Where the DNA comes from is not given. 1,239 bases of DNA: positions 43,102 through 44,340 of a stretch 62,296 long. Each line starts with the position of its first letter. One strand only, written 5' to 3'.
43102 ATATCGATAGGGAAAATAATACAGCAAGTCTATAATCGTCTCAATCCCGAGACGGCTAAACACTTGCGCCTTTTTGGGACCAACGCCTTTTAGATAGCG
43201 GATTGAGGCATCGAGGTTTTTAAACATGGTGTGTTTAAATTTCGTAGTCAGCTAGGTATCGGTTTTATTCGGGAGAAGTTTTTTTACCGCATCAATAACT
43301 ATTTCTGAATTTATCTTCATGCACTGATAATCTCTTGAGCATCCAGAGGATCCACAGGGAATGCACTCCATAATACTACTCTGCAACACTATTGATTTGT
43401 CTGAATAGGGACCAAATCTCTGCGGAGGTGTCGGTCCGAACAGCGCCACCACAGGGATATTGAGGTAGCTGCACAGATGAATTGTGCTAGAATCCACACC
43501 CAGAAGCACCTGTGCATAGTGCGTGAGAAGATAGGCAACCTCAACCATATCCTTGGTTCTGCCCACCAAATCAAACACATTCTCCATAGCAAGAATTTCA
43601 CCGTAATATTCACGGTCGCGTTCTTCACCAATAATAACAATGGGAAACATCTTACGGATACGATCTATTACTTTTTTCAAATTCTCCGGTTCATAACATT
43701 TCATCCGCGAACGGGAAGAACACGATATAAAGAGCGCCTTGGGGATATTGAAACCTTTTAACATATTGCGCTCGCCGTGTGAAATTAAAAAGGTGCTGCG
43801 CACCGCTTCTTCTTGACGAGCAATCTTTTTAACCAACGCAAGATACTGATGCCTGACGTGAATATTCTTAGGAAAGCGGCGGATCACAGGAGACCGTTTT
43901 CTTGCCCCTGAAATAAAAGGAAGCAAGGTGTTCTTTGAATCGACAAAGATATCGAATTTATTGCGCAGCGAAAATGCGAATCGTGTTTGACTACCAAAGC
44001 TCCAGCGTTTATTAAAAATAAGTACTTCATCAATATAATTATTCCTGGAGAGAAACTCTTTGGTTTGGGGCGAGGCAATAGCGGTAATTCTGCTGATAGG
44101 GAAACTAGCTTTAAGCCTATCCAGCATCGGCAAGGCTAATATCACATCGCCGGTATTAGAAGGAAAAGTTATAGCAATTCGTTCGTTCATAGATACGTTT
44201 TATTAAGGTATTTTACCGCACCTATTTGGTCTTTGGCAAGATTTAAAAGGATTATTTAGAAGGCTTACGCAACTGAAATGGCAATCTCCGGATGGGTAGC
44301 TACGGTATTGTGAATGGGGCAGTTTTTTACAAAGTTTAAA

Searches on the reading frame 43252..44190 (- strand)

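Call 62: search_protein_families(library=pfam, proteins=[window:43252-44190:-], max_evalue=0.00001)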
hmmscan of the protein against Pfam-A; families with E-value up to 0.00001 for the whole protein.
window:43252-44190:- (312 aa): 1 family
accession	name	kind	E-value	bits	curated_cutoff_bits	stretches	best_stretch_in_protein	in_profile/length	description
PF01075.23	Glyco_transf_9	-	4.8e-18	65.8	22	1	128-285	81-242/247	Glycosyltransferase family 9 (heptosyltransferase)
